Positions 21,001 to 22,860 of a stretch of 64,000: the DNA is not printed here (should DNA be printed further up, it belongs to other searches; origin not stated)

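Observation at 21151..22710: Cobalamin-dependent (class B) radical SAM enzyme at the head of the GDP-heptose module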

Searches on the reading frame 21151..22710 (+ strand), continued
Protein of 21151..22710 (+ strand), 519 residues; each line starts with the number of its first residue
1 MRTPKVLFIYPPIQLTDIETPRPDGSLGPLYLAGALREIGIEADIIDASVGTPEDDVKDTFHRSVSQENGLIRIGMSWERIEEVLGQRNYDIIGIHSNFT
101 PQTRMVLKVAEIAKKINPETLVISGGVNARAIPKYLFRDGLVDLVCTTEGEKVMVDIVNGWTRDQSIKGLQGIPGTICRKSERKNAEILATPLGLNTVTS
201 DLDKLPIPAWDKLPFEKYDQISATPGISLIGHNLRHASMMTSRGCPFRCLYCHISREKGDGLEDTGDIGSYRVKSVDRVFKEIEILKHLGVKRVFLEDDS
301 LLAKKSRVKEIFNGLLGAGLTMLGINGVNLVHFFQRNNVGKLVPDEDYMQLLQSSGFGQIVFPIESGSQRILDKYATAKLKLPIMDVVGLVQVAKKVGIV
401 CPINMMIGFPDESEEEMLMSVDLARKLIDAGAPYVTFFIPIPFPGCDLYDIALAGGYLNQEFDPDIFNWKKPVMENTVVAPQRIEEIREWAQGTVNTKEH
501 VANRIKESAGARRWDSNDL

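Call 13: find_encoding_contigs(protein=P0030, flank=10000, max_places=2)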
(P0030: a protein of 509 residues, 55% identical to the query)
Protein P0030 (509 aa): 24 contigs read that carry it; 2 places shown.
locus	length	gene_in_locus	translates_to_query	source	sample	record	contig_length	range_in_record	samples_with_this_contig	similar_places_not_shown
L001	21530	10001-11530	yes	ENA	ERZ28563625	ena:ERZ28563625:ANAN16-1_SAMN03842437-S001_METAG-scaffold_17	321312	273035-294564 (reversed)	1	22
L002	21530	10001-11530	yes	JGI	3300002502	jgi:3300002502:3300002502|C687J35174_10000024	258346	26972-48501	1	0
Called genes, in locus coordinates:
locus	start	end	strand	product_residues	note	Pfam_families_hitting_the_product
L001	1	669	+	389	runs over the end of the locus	-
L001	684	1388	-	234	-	PF00535:Glycos_transf_2, PF13641:Glyco_tranf_2_3 (weak)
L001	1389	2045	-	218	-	PF13489:Methyltransf_23, PF08241:Methyltransf_11, PF08242:Methyltransf_12 (weak), PF13649:Methyltransf_25, PF13847:Methyltransf_31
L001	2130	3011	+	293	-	PF01075:Glyco_transf_9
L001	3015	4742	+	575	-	PF02310:B12-binding, PF04055:Radical_SAM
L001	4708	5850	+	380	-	PF13439:Glyco_transf_4, PF13579:Glyco_trans_4_4 (faint), PF00534:Glycos_transf_1, PF13692:Glyco_trans_1_4, PF13524:Glyco_trans_1_2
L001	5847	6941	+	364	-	PF13692:Glyco_trans_1_4, PF00534:Glycos_transf_1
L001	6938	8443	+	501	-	PF13231:PMT_2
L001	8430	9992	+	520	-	-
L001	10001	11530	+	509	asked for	PF02310:B12-binding, PF04055:Radical_SAM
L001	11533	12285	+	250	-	PF00535:Glycos_transf_2, PF10111:Glyco_tranf_2_2 (weak)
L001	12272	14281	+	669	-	PF01408:GFO_IDH_MocA, PF01266:DAO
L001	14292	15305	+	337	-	PF00288:GHMP_kinases_N, PF08544:GHMP_kinases_C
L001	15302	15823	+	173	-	PF00702:Hydrolase, PF13419:HAD_2, PF13242:Hydrolase_like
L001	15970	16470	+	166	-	PF01047:MarR (weak), PF12802:MarR_2 (weak), PF13412:HTH_24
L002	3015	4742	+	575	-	PF02310:B12-binding, PF04055:Radical_SAM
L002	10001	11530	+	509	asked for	PF02310:B12-binding, PF04055:Radical_SAM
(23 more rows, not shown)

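Call 14: find_encoding_contigs(protein=P0015, flank=10000, max_places=2)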
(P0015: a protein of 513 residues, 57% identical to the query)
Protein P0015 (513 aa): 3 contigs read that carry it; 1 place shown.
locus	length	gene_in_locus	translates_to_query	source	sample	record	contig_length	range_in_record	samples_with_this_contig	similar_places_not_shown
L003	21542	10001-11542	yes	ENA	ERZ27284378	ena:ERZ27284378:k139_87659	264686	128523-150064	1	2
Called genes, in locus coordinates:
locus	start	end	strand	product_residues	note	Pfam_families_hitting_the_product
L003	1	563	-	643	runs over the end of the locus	PF01909:NTP_transf_2 (faint)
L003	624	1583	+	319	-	PF01408:GFO_IDH_MocA, PF02894:GFO_IDH_MocA_C, PF22725:GFO_IDH_MocA_C3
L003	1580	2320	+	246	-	PF00106:adh_short, PF01370:Epimerase (weak), PF13561:adh_short_C2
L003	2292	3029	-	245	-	PF02348:CTP_transf_3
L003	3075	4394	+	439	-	PF04464:Glyphos_transf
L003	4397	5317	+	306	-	PF01522:Polysacc_deac_1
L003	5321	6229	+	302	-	PF00535:Glycos_transf_2, PF13641:Glyco_tranf_2_3 (weak)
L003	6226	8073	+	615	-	-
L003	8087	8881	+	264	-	PF13489:Methyltransf_23, PF08241:Methyltransf_11, PF08242:Methyltransf_12 (faint), PF01209:Ubie_methyltran (faint), PF13649:Methyltransf_25, PF13847:Methyltransf_31 (weak)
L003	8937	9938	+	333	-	PF00288:GHMP_kinases_N (weak), PF08544:GHMP_kinases_C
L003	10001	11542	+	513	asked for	PF02310:B12-binding, PF04055:Radical_SAM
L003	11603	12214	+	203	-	PF00293:NUDIX (weak)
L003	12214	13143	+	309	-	PF00106:adh_short (weak), PF01073:3Beta_HSD, PF01370:Epimerase, PF02719:Polysacc_synt_2, PF04321:RmlD_sub_bind, PF07993:NAD_binding_4, PF13460:NAD_binding_10, PF16363:GDP_Man_Dehyd, +1 more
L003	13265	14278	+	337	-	PF01408:GFO_IDH_MocA, PF02629:CoA_binding (faint), PF03447:NAD_binding_3, PF22725:GFO_IDH_MocA_C3, PF02894:GFO_IDH_MocA_C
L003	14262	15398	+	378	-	PF05368:NmrA, PF01073:3Beta_HSD, PF01370:Epimerase, PF07993:NAD_binding_4, PF13460:NAD_binding_10, PF16363:GDP_Man_Dehyd, PF01370:Epimerase, PF16363:GDP_Man_Dehyd, +3 more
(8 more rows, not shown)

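Call 15: find_encoding_contigs(protein=P0088, flank=10000, max_places=2)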
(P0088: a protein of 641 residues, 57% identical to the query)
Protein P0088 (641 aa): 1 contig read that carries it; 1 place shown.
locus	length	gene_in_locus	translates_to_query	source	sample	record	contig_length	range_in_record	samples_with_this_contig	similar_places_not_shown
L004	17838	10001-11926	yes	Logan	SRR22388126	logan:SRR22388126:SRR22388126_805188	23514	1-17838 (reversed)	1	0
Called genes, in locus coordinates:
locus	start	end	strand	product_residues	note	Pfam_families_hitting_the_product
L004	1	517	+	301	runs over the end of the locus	PF00106:adh_short (faint), PF01073:3Beta_HSD, PF01370:Epimerase, PF02719:Polysacc_synt_2 (faint), PF04321:RmlD_sub_bind, PF16363:GDP_Man_Dehyd, PF07993:NAD_binding_4 (weak)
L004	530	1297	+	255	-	PF00456:Transketolase_N, PF13292:DXP_synthase_N, PF02775:TPP_enzyme_C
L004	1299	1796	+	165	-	PF02779:Transket_pyr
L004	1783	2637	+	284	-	PF00106:adh_short (weak), PF01073:3Beta_HSD, PF01370:Epimerase, PF02719:Polysacc_synt_2, PF04321:RmlD_sub_bind, PF07993:NAD_binding_4 (weak), PF08659:KR (weak), PF16363:GDP_Man_Dehyd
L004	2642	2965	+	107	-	-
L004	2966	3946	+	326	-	PF01041:DegT_DnrJ_EryC1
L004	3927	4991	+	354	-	-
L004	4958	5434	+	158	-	PF00117:GATase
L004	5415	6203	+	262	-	-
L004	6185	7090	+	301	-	PF00535:Glycos_transf_2, PF10111:Glyco_tranf_2_2, PF13641:Glyco_tranf_2_3 (weak)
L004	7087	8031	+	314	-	PF11316:Rhamno_transf (faint)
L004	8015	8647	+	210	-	PF13489:Methyltransf_23 (weak), PF13847:Methyltransf_31 (weak), PF08241:Methyltransf_11, PF08242:Methyltransf_12, PF13649:Methyltransf_25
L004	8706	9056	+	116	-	-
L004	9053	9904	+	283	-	PF01073:3Beta_HSD (faint), PF01370:Epimerase, PF04321:RmlD_sub_bind, PF02719:Polysacc_synt_2, PF16363:GDP_Man_Dehyd, PF07993:NAD_binding_4 (weak)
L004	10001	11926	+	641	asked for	PF14602:Hexapep_2 (faint), PF25084:LbH_EIF2B (weak), PF25087:GMPPB_C (weak), PF00132:Hexapep, PF02310:B12-binding (weak), PF04055:Radical_SAM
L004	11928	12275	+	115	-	PF18932:DUF5681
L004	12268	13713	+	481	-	-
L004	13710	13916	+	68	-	-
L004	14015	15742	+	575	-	PF23899:SU10_portal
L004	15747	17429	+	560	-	-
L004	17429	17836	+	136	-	?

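Call 17: find_related_loci(query=A1, collection=genome_contigs, flank=10000)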
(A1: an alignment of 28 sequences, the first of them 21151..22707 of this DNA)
Query A1 (519 aa) in genome_contigs; peptide patterns used: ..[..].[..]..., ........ (x = any residue, [..] = any of these).
226 stretches matched a pattern; 43 encode a relative of the query (tblastn E <= 1e-3); 43 distinct loci.
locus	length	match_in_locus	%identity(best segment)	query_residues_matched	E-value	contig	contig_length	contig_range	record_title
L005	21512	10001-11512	56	1-515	0e+0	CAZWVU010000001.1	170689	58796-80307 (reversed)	MAG TPA_asm: uncultured Candidatus Saccharibacteria bacterium isolate SRP193066_co2_100 genome assembly, contig: NODE_18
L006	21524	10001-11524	58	1-516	0e+0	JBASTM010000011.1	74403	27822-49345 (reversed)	MAG: Minisyncoccia bacterium isolate MFD03232_ilm_asm_bin42 k127_277866, whole genome shotgun sequence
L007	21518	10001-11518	55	2-517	0e+0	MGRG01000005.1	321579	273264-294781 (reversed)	MAG: Deltaproteobacteria bacterium RIFCSPHIGHO2_01_FULL_43_49 rifcsphigho2_01_scaffold_20, whole genome shotgun sequence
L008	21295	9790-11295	57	5-518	0e+0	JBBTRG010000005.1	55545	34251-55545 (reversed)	MAG: Patescibacteria group bacterium isolate H32-bin003 H32_bin003_000000000005, whole genome shotgun sequence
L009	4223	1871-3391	57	1-517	0e+0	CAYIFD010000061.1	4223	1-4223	MAG TPA_asm: uncultured Candidatus Saccharibacteria bacterium isolate ERP119705_co1_800 genome assembly, contig: NODE_39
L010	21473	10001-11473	56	1-512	0e+0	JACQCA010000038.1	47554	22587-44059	MAG: Nitrospirae bacterium isolate NC_groundwater_956_Pr1_S-0.2um_57_83 Montesol18-Sp2_coassembly_scaffold_433221, whole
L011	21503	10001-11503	55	2-511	0e+0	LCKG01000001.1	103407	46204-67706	MAG: Parcubacteria group bacterium GW2011_GWC1_45_13 UW93_C0001, whole genome shotgun sequence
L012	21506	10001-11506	57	5-515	0e+0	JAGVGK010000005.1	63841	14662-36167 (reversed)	MAG: Candidatus Paceibacterota bacterium isolate DeMMO2_19 c_000000074262, whole genome shotgun sequence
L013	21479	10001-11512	55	2-516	0e+0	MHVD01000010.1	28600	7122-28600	MAG: Candidatus Zambryskibacteria bacterium RIFCSPHIGHO2_01_FULL_43_25 rifcsphigho2_01_scaffold_3124, whole genome shotg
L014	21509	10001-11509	54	4-514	0e+0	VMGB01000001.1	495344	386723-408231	MAG: Parcubacteria group bacterium Gr01-1014_13 G01um101413_scaffold_2, whole genome shotgun sequence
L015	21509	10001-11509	54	4-513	0e+0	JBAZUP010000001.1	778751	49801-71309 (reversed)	MAG: Patescibacteria group bacterium isolate SO_2017_GW1_231 NODE_45_length_778751_cov_3.412568_OW334_2017, whole genome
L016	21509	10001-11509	53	4-518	0e+0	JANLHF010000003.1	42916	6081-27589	MAG: Patescibacteria group bacterium isolate P6-10 k99_336809, whole genome shotgun sequence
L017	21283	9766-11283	55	1-518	2e-180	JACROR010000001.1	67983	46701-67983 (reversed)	MAG: Candidatus Niyogibacteria bacterium isolate NC_groundwater_1966_Pr3_S-0.2um_45_3 scaffold_67748, whole genome shotg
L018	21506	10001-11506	55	1-512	2e-179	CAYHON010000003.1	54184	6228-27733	MAG TPA_asm: uncultured Candidatus Saccharibacteria bacterium isolate ERP119705_co14_178 genome assembly, contig: NODE_3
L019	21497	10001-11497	54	5-512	7e-179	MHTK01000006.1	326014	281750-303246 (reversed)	MAG: Candidatus Vogelbacteria bacterium RIFOXYD1_FULL_46_19 rifoxyd1_full_scaffold_21, whole genome shotgun sequence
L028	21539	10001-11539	59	1-516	0e+0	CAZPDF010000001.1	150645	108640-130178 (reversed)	MAG TPA_asm: uncultured Candidatus Saccharibacteria bacterium isolate SRP178908_co1_311 genome assembly, contig: NODE_36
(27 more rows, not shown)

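Call 29: predict_structure(alignment_id=A1)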
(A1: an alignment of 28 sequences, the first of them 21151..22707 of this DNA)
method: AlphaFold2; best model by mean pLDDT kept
length: 519 residues; sequences in the alignment: 28
mean_pLDDT: 86.2   pTM: 0.87
mean pLDDT of the five models: 86.2, 85.3, 82.2, 81.8, 80.7
residues with pLDDT >= 90: 287; 70-90: 174; 50-70: 37; < 50: 21
segments of 3 or more residues with pLDDT < 50: 176-185, 509-519
pLDDT, mean of each block of 10 residues (from residue 1): 92 82 87 97 95 93 86 93 95 88 89 96 91 85 90 93 80 49 55 77 95 91 59 82 90 81 73 94 96 85 84 90 83 88 92 86 95 93 94 95 95 98 98 93 89 92 78 92 95 90 67 33
secondary structure, 60 per line:
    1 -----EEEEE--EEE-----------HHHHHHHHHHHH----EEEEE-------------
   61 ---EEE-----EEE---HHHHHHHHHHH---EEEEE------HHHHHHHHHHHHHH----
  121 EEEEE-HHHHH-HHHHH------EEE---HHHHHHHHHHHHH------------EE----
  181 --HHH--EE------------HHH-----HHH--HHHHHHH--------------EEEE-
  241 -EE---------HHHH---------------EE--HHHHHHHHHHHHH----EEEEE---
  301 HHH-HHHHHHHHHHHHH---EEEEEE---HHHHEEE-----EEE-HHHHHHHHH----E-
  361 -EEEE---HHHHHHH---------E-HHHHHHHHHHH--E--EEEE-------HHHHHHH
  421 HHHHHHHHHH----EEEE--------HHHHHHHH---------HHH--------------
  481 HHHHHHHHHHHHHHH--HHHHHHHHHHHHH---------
elements in order: E6-10 E13-15 H27-38 E43-47 E64-66 E72-74 H78-88 E92-96 H103-116 E121-125 H127-131 H133-137 E144-146 H150-162 H215-221 E236-239 H253-256 H276-288 E293-297 H305-317 E321-326 H330-333 E334-336 E342-344 H346-354 E362-365 H369-375 H387-397 E403-406 H414-430 E435-438 H447-454 H481-495 H498-510

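Call 32: fold_search(model_id=the predicted structure, library=pdb)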
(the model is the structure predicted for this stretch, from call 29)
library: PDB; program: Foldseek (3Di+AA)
matches with E <= 10: 1743; with E <= 0.001: 78
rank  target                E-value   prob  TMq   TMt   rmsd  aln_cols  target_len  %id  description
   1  9ccb                  2.0e-19  1.00  0.60  0.73   5.5       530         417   16  X-ray crystal structure of methyl-coenzyme M reductase glutamine methylase (MgmA) from Methanothermobacter marburgensis  (released 2025-01-01)
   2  6wte_B                2.6e-18  1.00  0.60  0.59  10.3       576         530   13  Structure of radical S-adenosylmethionine methyltransferase, TsrM, from Kitasatospora setae with cobalamin and [4Fe-4S (released 2020-12-23)
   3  6wte_A                3.0e-18  1.00  0.58  0.54  10.4       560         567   14  Structure of radical S-adenosylmethionine methyltransferase, TsrM, from Kitasatospora setae with cobalamin and [4Fe-4S (released 2020-12-23)
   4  6wtf_A                4.0e-18  1.00  0.56  0.54   7.9       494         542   15  Structure of radical S-adenosylmethionine methyltransferase, TsrM, from Kitasatospora setae with tryptophan substrate  (released 2020-12-23)
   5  6wtf_B                5.9e-18  1.00  0.56  0.54  11.4       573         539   14  Structure of radical S-adenosylmethionine methyltransferase, TsrM, from Kitasatospora setae with tryptophan substrate  (released 2020-12-23)
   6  6fd2_B                2.6e-17  1.00  0.64  0.73   8.5       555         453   18  Radical SAM 1,2-diol dehydratase AprD4 in complex with its substrate paromamine (released 2018-01-17)
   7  6fd2_A                2.8e-17  1.00  0.63  0.71   8.8       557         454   17  Radical SAM 1,2-diol dehydratase AprD4 in complex with its substrate paromamine (released 2018-01-17)
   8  5ul3                  9.8e-17  1.00  0.59  0.43  13.5       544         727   18  Structure of Cobalamin-dependent S-adenosylmethionine radical enzyme OxsB with aqua-cobalamin bound (released 2017-04-19)
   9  5ul4                  1.5e-16  1.00  0.57  0.41   4.4       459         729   17  Structure of Cobalamin-dependent S-adenosylmethionine radical enzyme OxsB with aqua-cobalamin and S-adenosylmethionine b (released 2017-04-19)
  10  7kdy_A                1.4e-15  1.00  0.63  0.51   7.9       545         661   15  Crystal structure of Streptomyces tokunonesis TokK with hydroxycobalamin, 5'-deoxyadenosine, methionine, and (2R)-pant (released 2022-01-12)
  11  7kdy_B                6.8e-15  1.00  0.64  0.51   7.6       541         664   14  Crystal structure of Streptomyces tokunonesis TokK with hydroxycobalamin, 5'-deoxyadenosine, methionine, and (2R)-pant (released 2022-01-12)
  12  7kdx_B                9.0e-15  1.00  0.61  0.49   8.0       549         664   14  Crystal structure of Streptomyces tokunonesis TokK with hydroxycobalamin, 5'-deoxyadenosine, and methionine (released 2022-01-12)
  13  7mjy_A                1.0e-13  1.00  0.54  0.61   6.0       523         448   13  MiaB in the complex with s-adenosyl-L-homocysteine and RNA (released 2021-09-15)
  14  7mjx_A                1.4e-13  1.00  0.54  0.63   6.0       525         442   12  MiaB in the complex with 5'-deoxyadenosine, methionine and RNA (released 2021-09-15)
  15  7mjz                  1.8e-13  1.00  0.54  0.61   6.5       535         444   14  The structure of MiaB with pentasulfide bridge (released 2021-09-15)
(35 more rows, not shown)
